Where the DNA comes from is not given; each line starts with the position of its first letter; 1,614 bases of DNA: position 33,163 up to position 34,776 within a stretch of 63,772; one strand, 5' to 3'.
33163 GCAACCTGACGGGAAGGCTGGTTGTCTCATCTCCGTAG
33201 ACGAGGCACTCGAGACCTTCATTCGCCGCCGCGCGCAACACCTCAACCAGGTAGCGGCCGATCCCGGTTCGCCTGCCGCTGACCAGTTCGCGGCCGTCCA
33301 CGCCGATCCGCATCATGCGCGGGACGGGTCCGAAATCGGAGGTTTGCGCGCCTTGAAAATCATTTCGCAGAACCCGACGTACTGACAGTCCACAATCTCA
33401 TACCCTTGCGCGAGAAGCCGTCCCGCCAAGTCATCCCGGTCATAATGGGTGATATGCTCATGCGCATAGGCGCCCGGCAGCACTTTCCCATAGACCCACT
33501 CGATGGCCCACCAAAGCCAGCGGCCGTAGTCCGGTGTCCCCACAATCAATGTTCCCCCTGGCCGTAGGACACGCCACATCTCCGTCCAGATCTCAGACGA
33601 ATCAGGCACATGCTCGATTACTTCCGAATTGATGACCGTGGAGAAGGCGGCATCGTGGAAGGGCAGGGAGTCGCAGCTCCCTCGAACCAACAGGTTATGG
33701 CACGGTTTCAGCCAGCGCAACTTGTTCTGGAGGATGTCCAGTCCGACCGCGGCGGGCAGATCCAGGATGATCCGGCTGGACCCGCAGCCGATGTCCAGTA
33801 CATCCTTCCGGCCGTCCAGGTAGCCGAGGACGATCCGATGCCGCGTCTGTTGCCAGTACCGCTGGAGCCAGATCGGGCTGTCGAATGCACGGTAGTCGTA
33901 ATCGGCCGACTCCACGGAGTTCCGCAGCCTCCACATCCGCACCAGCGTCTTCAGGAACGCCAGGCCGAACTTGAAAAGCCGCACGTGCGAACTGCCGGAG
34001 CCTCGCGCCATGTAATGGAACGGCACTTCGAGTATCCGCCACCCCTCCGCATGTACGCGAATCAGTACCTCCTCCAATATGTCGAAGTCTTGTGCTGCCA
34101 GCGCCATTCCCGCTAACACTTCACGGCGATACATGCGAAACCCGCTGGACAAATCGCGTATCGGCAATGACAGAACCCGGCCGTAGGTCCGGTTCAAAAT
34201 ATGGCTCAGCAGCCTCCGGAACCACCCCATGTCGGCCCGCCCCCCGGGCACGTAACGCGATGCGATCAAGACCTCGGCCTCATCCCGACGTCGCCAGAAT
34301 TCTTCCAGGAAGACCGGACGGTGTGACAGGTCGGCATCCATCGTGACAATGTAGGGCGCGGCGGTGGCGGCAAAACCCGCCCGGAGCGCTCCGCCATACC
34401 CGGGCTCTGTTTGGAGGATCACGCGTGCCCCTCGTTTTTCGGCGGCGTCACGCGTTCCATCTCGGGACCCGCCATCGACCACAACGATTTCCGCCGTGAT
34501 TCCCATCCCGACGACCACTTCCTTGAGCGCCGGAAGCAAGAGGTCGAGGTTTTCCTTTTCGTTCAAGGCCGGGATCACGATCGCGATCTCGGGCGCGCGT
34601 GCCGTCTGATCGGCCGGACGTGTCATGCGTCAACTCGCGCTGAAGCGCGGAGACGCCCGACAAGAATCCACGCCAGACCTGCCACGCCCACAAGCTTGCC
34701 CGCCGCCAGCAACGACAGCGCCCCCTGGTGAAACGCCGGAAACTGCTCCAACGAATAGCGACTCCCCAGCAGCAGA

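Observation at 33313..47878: Candidate new system: lipid-donor-based periplasmic decoration and methylation module embedded in a Wzy-type locus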

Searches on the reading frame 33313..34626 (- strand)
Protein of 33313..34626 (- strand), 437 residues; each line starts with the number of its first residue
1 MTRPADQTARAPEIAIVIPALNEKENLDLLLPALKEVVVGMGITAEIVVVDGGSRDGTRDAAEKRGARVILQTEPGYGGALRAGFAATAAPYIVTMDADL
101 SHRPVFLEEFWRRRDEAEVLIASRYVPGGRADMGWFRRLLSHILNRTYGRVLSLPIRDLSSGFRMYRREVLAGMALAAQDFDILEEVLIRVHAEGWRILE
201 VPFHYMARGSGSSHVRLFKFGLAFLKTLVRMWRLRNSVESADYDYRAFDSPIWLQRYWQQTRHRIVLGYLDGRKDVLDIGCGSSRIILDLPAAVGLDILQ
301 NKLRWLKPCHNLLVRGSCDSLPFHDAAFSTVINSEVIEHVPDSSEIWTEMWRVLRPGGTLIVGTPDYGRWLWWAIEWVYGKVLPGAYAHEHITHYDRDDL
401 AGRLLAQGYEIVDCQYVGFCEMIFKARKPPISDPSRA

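Call 3: search_protein_families(library=pfam, proteins=[window:33313-34626:-], max_evalue=0.01)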
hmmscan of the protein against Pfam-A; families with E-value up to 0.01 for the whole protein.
window:33313-34626:- (437 aa): 7 families
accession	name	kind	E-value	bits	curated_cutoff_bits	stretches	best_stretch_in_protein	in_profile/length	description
PF00535.33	Glycos_transf_2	-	3.6e-24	86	23.3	1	16-171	2-164/168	Glycosyl transferase family 2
PF08241.18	Methyltransf_11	-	1.7e-15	57.8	21.2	1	277-362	1-95/95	Methyltransferase domain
PF13489.12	Methyltransf_23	-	1.9e-13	50.9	27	1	254-412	5-162/164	Methyltransferase domain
PF13649.12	Methyltransf_25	-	7.6e-10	39.8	27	1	276-358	1-97/97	Methyltransferase domain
PF13847.12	Methyltransf_31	-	2.6e-08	34.1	27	1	272-366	3-113/145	Methyltransferase domain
PF01209.24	Ubie_methyltran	-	4.4e-06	26.7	20.1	1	308-362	97-151/233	ubiE/COQ5 methyltransferase family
PF08242.18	Methyltransf_12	-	4.7e-06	27.7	30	1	277-360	1-98/98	Methyltransferase domain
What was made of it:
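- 33313..34626 (-): DPM1/DPMS-like GT2 domain (res ~12-235, no TM helix) fused to a class I SAM methyltransferase (res ~254-412). Candidate polyprenyl-phosphate-hexose synthase/methylase. Pfam call 3.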

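Call 9: search_solved_structures(query=window:33313-34626:-, max_evalue=0.001, show_alignments=1)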
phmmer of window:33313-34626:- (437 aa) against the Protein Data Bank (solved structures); distinct sequences matched with E-value up to 0.001: 23.
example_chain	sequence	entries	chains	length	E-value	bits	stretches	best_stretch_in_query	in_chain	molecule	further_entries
5mlz_A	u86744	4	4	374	3.4e-24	88.5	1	12-233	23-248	Dolichol monophosphate mannose synthase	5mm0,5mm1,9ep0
9hwj_A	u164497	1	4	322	2e-16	62.8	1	13-218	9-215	Undecaprenyl-phosphate 4-deoxy-4-formamido-L-arabinose transferase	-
9bhc_C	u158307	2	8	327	7.9e-14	54.3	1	11-217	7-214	Undecaprenyl-phosphate 4-deoxy-4-formamido-L-arabinose transferase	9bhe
8vxh_A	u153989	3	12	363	9.7e-14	54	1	11-217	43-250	Undecaprenyl-phosphate 4-deoxy-4-formamido-L-arabinose transferase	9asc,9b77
5ekp_C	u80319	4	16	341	3.3e-11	45.7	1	11-173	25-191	Uncharacterized glycosyltransferase sll0501 | Glycosyltransferase sll0501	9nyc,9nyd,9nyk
5eke_A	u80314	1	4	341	3.3e-11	45.7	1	11-173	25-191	Uncharacterized glycosyltransferase sll0501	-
9nye_A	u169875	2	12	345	3.4e-11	45.6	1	11-173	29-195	Glycosyltransferase sll0501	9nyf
4y6n_A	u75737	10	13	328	4e-08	35.5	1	12-107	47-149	Glucosyl-3-phosphoglycerate synthase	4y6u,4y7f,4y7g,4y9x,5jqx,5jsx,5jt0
3e25_A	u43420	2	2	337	4.3e-08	35.4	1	12-107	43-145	Putative uncharacterized protein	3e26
4ddz_A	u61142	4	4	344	4.4e-08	35.4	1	12-107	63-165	GLUCOSYL-3-PHOSPHOGLYCERATE SYNTHASE (GpgS) | Glucosyl-3-phosphoglycerate synthase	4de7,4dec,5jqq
7pdo_A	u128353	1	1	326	2.6e-07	32.8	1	12-107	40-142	Glucosyl-3-phosphoglycerate synthase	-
7p5l_A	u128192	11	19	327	2.6e-07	32.8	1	12-107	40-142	Glucosyl-3-phosphoglycerate synthase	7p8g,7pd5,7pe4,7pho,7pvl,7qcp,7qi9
2gs9_A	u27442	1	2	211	1.2e-06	30.7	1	260-388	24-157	Hypothetical protein TT1324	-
3ckj_A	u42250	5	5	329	1.2e-06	30.6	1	12-107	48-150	Putative uncharacterized protein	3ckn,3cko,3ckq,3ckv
3sm3_A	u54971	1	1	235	3.9e-06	28.9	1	264-362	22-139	SAM-dependent methyltransferases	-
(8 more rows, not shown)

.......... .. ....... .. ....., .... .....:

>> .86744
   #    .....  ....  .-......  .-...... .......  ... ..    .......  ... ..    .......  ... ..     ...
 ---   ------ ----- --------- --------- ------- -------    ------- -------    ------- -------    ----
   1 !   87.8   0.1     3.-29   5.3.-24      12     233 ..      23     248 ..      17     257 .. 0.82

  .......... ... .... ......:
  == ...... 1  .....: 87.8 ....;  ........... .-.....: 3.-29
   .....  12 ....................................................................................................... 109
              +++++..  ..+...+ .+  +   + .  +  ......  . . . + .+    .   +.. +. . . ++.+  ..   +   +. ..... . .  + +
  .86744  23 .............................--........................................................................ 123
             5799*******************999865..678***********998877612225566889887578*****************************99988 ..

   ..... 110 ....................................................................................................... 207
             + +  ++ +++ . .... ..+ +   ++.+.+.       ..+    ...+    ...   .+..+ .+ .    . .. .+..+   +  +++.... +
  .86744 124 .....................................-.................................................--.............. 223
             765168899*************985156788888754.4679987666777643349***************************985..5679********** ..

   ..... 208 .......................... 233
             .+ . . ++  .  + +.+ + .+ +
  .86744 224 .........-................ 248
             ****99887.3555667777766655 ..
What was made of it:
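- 33313..34626 (-): Best PDB relatives are PfDPMS 5mlz (3.4e-24), ArnC and GtrB (call 9).
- On Three-component periplasmic glycosylation system: Best PDB hits are DPMS, ArnC and GtrB (call 9).
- DPMS, ArnC and GtrB are the best solved relatives of the 437-aa protein (call 9). The DPM1-like GT2 subfamily also has weaker similarity to the soluble GpgS enzymes (call 9).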

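Call 26: find_homologous_proteins(query=window:33313-34626:-, max_evalue=0.00001)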
Query window:33313-34626:- (437 aa): 3876 proteins with E <= 0.00001 among 8000 candidates; the best 120 are listed.
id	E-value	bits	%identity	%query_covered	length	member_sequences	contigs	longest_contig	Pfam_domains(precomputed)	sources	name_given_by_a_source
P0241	0.0e+0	1010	100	100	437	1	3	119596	PF13847.13,PF13489.13,PF13649.13,PF00535.33,PF01209.25,PF08241.19,PF08242.19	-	-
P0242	1.5e-267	905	88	100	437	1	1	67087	PF13847.13,PF13489.13,PF13649.13,PF00535.33,PF01209.25,PF08241.19,PF08242.19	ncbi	-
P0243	6.1e-265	897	90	97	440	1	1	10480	PF13847.13,PF13489.13,PF13649.13,PF00535.33,PF01209.25,PF08241.19,PF08242.19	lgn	-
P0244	4.0e-264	894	89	100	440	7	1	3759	PF13847.13,PF13489.13,PF13649.13,PF00535.33,PF01209.25,PF08241.19,PF08242.19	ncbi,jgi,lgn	jgi:dolichol-phosphate mannosyltransferase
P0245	8.4e-258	873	87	100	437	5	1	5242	PF13847.13,PF13489.13,PF13649.13,PF00535.33,PF01209.25,PF08241.19,PF08242.19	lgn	-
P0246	8.6e-258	873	87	100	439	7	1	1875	PF13847.13,PF13489.13,PF13649.13,PF00535.33,PF01209.25,PF08241.19,PF08242.19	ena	-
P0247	9.5e-258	873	86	100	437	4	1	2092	PF13847.13,PF13489.13,PF13649.13,PF00535.33,PF01209.25,PF08241.19,PF08242.19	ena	-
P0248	6.6e-257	870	87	97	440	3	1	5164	PF13847.13,PF13489.13,PF13649.13,PF00535.33,PF01209.25,PF08241.19,PF08242.19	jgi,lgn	-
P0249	1.1e-254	863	85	100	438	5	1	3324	PF13847.13,PF13489.13,PF13649.13,PF00535.33,PF01209.25,PF08241.19,PF08242.19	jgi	-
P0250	5.7e-248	841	82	100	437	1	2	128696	PF13847.13,PF13489.13,PF13649.13,PF00535.33,PF01209.25,PF08241.19,PF08242.19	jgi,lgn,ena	-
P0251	3.0e-247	839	82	98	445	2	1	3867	PF13847.13,PF13489.13,PF13649.13,PF00535.33,PF01209.25,PF08241.19,PF08242.19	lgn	-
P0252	3.5e-245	832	82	100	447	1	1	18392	PF13847.13,PF13489.13,PF13649.13,PF00535.33,PF01209.25,PF08241.19,PF08242.19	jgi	jgi:dolichol-phosphate mannosyltransferase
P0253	1.3e-243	827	82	97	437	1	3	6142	PF13847.13,PF13489.13,PF13649.13,PF00535.33,PF01209.25,PF08241.19,PF08242.19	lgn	-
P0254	7.2e-243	824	82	97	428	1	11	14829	PF13847.13,PF13489.13,PF13649.13,PF00535.33,PF08241.19,PF08242.19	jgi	jgi:dolichol-phosphate mannosyltransferase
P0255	2.3e-239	813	80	96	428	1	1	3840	PF13847.13,PF13489.13,PF13649.13,PF00535.33,PF01209.25,PF08241.19,PF08242.19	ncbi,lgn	-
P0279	2.2e-232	790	78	97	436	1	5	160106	PF13847.13,PF13489.13,PF13649.13,PF00535.33,PF01209.25,PF08241.19,PF08242.19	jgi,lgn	jgi:dolichol-phosphate mannosyltransferase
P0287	6.5e-231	785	77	97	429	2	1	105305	PF13847.13,PF13489.13,PF13649.13,PF00535.33,PF01209.25,PF08241.19,PF08242.19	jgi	jgi:dolichol-phosphate mannosyltransferase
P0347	4.5e-222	756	78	96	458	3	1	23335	PF13847.13,PF13489.13,PF13649.13,PF00535.33,PF01209.25,PF08241.19,PF08242.19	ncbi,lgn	ncbi:MAG TPA: glycosyltransferase [Pyrinomonadaceae bacterium]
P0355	3.4e-220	749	76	97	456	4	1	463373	PF13847.13,PF13489.13,PF13649.13,PF00535.33,PF01209.25,PF08241.19,PF08242.19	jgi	jgi:dolichol-phosphate mannosyltransferase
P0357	7.8e-220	748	75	97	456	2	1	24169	PF13847.13,PF13489.13,PF13649.13,PF05148.22,PF00535.33,PF01209.25,PF08241.19,PF08242.19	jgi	jgi:dolichol-phosphate mannosyltransferase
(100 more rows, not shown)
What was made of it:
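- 33313..34626 (-): Family members >=72% identical occur across phyla (call 26).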

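Call 37: find_encoding_contigs(protein=P0347, flank=10000, max_places=1)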
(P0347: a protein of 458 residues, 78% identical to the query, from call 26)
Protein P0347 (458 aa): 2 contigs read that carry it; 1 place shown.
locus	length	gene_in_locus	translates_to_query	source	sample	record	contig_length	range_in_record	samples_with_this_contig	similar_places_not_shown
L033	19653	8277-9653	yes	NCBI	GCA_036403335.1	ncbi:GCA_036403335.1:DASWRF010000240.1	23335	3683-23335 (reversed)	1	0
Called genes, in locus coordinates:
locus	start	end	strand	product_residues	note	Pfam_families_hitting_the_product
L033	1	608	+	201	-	PF00534:Glycos_transf_1, PF13692:Glyco_trans_1_4, PF13524:Glyco_trans_1_2 (weak)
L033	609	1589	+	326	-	PF13641:Glyco_tranf_2_3 (weak), PF00535:Glycos_transf_2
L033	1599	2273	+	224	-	PF13489:Methyltransf_23, PF07021:MetW, PF13847:Methyltransf_31, PF08241:Methyltransf_11, PF08242:Methyltransf_12, PF13649:Methyltransf_25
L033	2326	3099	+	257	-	PF02353:CMAS, PF05175:MTS (weak), PF13489:Methyltransf_23, PF01209:Ubie_methyltran, PF08241:Methyltransf_11, PF08242:Methyltransf_12, PF13649:Methyltransf_25, PF13847:Methyltransf_31, +1 more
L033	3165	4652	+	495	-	-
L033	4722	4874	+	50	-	PF19451:DUF5989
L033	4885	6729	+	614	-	PF02543:Carbam_trans_N, PF16861:Carbam_trans_C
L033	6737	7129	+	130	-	PF19588:SxtJ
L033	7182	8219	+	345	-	PF01370:Epimerase, PF04321:RmlD_sub_bind (weak), PF16363:GDP_Man_Dehyd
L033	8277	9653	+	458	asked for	PF00535:Glycos_transf_2, PF01209:Ubie_methyltran, PF13489:Methyltransf_23, PF08241:Methyltransf_11, PF08242:Methyltransf_12, PF13649:Methyltransf_25, PF13847:Methyltransf_31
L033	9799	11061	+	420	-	PF09594:GT87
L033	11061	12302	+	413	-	PF01075:Glyco_transf_9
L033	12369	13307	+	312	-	PF13489:Methyltransf_23, PF01209:Ubie_methyltran (weak), PF08241:Methyltransf_11, PF08242:Methyltransf_12, PF13649:Methyltransf_25, PF13847:Methyltransf_31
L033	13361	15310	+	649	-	PF13522:GATase_6, PF13537:GATase_7, PF00733:Asn_synthase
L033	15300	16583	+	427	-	PF13439:Glyco_transf_4, PF13579:Glyco_trans_4_4, PF20706:GT4-conflict, PF00534:Glycos_transf_1, PF13692:Glyco_trans_1_4, PF13524:Glyco_trans_1_2 (weak)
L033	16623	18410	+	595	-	PF02543:Carbam_trans_N, PF16861:Carbam_trans_C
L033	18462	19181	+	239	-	PF01965:DJ-1_PfpI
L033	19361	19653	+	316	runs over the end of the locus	PF01073:3Beta_HSD, PF01370:Epimerase, PF02719:Polysacc_synt_2 (faint), PF04321:RmlD_sub_bind, PF07993:NAD_binding_4 (faint), PF16363:GDP_Man_Dehyd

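Call 38: find_encoding_contigs(protein=P0355, flank=10000, max_places=1)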
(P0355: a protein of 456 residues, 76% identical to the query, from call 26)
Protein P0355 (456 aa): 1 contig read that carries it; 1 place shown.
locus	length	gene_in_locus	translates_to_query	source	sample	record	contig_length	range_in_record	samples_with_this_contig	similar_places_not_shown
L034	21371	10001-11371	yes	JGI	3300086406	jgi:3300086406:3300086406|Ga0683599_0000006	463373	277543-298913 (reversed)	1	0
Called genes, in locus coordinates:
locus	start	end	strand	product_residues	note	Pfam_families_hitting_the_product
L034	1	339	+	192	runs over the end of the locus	PF00132:Hexapep, PF14602:Hexapep_2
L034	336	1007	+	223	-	PF05050:Methyltransf_21 (faint)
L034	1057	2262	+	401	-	PF20706:GT4-conflict, PF00534:Glycos_transf_1, PF13692:Glyco_trans_1_4, PF13524:Glyco_trans_1_2 (faint)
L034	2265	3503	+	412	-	PF13579:Glyco_trans_4_4 (weak), PF20706:GT4-conflict, PF00534:Glycos_transf_1, PF13692:Glyco_trans_1_4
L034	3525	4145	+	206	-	PF13578:Methyltransf_24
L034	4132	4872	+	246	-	PF02353:CMAS, PF01209:Ubie_methyltran, PF13489:Methyltransf_23, PF07021:MetW, PF05175:MTS, PF08241:Methyltransf_11, PF08242:Methyltransf_12, PF13649:Methyltransf_25, +5 more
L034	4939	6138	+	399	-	PF13439:Glyco_transf_4, PF13579:Glyco_trans_4_4, PF20706:GT4-conflict (weak), PF00534:Glycos_transf_1, PF13692:Glyco_trans_1_4, PF13524:Glyco_trans_1_2 (weak)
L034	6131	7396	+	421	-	PF13439:Glyco_transf_4, PF13579:Glyco_trans_4_4, PF20706:GT4-conflict, PF00534:Glycos_transf_1, PF13692:Glyco_trans_1_4, PF13524:Glyco_trans_1_2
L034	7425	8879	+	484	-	-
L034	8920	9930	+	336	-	PF01370:Epimerase, PF04321:RmlD_sub_bind (weak), PF16363:GDP_Man_Dehyd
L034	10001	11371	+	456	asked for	PF00535:Glycos_transf_2, PF01209:Ubie_methyltran, PF13489:Methyltransf_23, PF08241:Methyltransf_11, PF08242:Methyltransf_12, PF13649:Methyltransf_25, PF13847:Methyltransf_31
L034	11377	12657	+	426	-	PF09594:GT87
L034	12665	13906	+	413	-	PF01075:Glyco_transf_9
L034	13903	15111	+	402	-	PF20706:GT4-conflict, PF00534:Glycos_transf_1, PF13524:Glyco_trans_1_2 (weak), PF13692:Glyco_trans_1_4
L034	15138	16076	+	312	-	PF01209:Ubie_methyltran, PF13489:Methyltransf_23, PF08003:Methyltransf_9 (weak), PF08241:Methyltransf_11, PF08242:Methyltransf_12, PF13649:Methyltransf_25, PF13847:Methyltransf_31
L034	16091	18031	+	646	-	PF13522:GATase_6, PF13537:GATase_7, PF00733:Asn_synthase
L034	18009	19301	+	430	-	PF13439:Glyco_transf_4, PF13579:Glyco_trans_4_4, PF20706:GT4-conflict (weak), PF00534:Glycos_transf_1, PF13692:Glyco_trans_1_4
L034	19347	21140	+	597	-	PF02543:Carbam_trans_N, PF16861:Carbam_trans_C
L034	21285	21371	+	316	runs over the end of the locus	PF01073:3Beta_HSD, PF01370:Epimerase, PF02719:Polysacc_synt_2 (faint), PF04321:RmlD_sub_bind (weak), PF07993:NAD_binding_4 (faint), PF16363:GDP_Man_Dehyd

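Call 46: search_protein_families(library=ncbifam, proteins=[window:33313-34626:-], max_evalue=0.001)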
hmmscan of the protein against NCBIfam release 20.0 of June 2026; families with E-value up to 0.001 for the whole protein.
window:33313-34626:- (437 aa): 33 families (the best 25 are shown)
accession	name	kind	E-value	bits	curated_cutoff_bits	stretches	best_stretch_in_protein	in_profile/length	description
TIGR04182.1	glyco_TIGR04182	equivalog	1.6e-29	103.2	325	1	13-237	1-223/293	S-layer glycoprotein N-glycosyltransferase AglJ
NF041391.1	DPhHxTase_Halo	equivalog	1.2e-20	73.4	375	1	21-231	4-208/213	dolichyl-phosphate hexose transferase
NF007986.1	PRK10714.1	equivalog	1.8e-14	53.5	529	1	13-219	7-214/316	undecaprenyl-phosphate 4-deoxy-4-formamido-L-arabinose transferase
NF058614.1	PPMAGASynPpgS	equivalog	1.1e-12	47.8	370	1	15-204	3-195/226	polyprenyl-phospho-N-acetylgalactosaminyl synthase PpgS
NF010496.0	PRK13915.1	equivalog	1.6e-12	47.1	262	1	12-102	31-129/307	glucosyl-3-phosphoglycerate synthase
TIGR04283.1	glyco_like_mftF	equivalog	2.3e-12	47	182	1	14-109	1-92/221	TIGR04283 family arsenosugar biosynthesis glycosyltransferase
NF045667.1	MTase_DVU1556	equivalog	7.2e-11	41.9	155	1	261-362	11-119/213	DVU_1556 family methyltransferase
NF041875.1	EPS_EpsD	equivalog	5.7e-10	39.1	370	1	15-150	2-142/325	exopolysaccharide biosynthesis glycosyltransferase EpsD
NF045825.1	FAmtase_mtf2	equivalog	2.9e-09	36.5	400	1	255-361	41-157/248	fatty-acid O-methyltransferase Mtf2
NF041536.1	ArsM_DUF2284_UU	exception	4.6e-09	35.1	575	1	265-362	69-180/459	arsenite methyltransferase/DUF2284 domain selenoprotein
TIGR03965.1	mycofact_glyco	equivalog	4.8e-09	35.6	280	1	8-134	70-199/467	mycofactocin biosynthesis glycosyltransferase MftF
NF045823.1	PthPhpthDimycoMt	equivalog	6.8e-09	35.3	300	1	273-361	67-165/256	phthiotriol/phenolphthiotriol dimycocerosates methyltransferase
NF047588.1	GlcsyltransPgfSStrep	equivalog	9.5e-08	31.6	500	1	14-174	3-167/308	glycosyltransferase PgfS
NF001241.0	PRK00216.1-2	equivalog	4.7e-07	29.7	327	1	256-382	37-165/231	demethylmenaquinone methyltransferase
NF041537.1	ArsM_AhpD_UU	exception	5.6e-07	28.7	510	1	293-362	104-180/345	arsenite methyltransferase/AhpD domain selenoprotein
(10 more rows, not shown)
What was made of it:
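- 33313..34626 (-): NCBIfam best hits are AglJ, Dol-P hexose transferase, ArnC and PpgS, all below cut-off (call 46).
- All of its best relatives are lipid-phosphate glycosyltransferases (calls 9, 46).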

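Call 54: find_encoding_contigs(protein=P0241, flank=2000, max_places=3)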
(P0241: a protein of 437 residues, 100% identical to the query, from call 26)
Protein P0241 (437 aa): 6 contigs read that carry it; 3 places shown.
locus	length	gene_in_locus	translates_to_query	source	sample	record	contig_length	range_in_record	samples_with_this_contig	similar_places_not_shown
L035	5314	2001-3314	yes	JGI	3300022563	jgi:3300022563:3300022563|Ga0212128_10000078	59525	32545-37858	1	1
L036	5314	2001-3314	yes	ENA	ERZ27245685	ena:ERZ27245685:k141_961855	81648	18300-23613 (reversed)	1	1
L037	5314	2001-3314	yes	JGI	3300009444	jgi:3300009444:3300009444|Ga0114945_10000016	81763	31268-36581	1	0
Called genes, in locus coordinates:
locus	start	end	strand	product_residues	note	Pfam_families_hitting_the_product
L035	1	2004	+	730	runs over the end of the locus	PF00535:Glycos_transf_2, PF10111:Glyco_tranf_2_2 (faint), PF13641:Glyco_tranf_2_3, PF13506:Glyco_transf_21 (faint), PF09594:GT87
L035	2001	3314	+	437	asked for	PF00535:Glycos_transf_2, PF01209:Ubie_methyltran (faint), PF13489:Methyltransf_23, PF13847:Methyltransf_31, PF08241:Methyltransf_11, PF08242:Methyltransf_12 (weak), PF13649:Methyltransf_25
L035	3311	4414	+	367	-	PF13439:Glyco_transf_4, PF13524:Glyco_trans_1_2 (faint), PF13579:Glyco_trans_4_4, PF20706:GT4-conflict, PF00534:Glycos_transf_1, PF13692:Glyco_trans_1_4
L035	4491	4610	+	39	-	-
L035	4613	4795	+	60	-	-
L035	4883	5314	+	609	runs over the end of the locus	PF13522:GATase_6, PF13537:GATase_7, PF00733:Asn_synthase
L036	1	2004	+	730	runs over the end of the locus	PF00535:Glycos_transf_2, PF10111:Glyco_tranf_2_2 (faint), PF13641:Glyco_tranf_2_3, PF13506:Glyco_transf_21 (faint), PF09594:GT87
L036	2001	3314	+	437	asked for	PF00535:Glycos_transf_2, PF01209:Ubie_methyltran (faint), PF13489:Methyltransf_23, PF13847:Methyltransf_31, PF08241:Methyltransf_11, PF08242:Methyltransf_12 (weak), PF13649:Methyltransf_25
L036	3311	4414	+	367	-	PF13439:Glyco_transf_4, PF13524:Glyco_trans_1_2 (faint), PF13579:Glyco_trans_4_4, PF20706:GT4-conflict, PF00534:Glycos_transf_1, PF13692:Glyco_trans_1_4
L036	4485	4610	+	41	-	-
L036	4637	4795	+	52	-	-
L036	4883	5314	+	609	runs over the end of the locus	PF13522:GATase_6, PF13537:GATase_7, PF00733:Asn_synthase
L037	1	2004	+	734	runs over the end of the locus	PF00535:Glycos_transf_2, PF10111:Glyco_tranf_2_2 (faint), PF13641:Glyco_tranf_2_3, PF13506:Glyco_transf_21 (faint), PF09594:GT87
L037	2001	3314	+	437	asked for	PF00535:Glycos_transf_2, PF01209:Ubie_methyltran (faint), PF13489:Methyltransf_23, PF13847:Methyltransf_31, PF08241:Methyltransf_11, PF08242:Methyltransf_12 (weak), PF13649:Methyltransf_25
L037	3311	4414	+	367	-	PF13439:Glyco_transf_4, PF13524:Glyco_trans_1_2 (faint), PF13579:Glyco_trans_4_4, PF20706:GT4-conflict, PF00534:Glycos_transf_1, PF13692:Glyco_trans_1_4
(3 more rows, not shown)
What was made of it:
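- Tried and rejected: The 437-aa protein did locate the source contigs (call 54).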
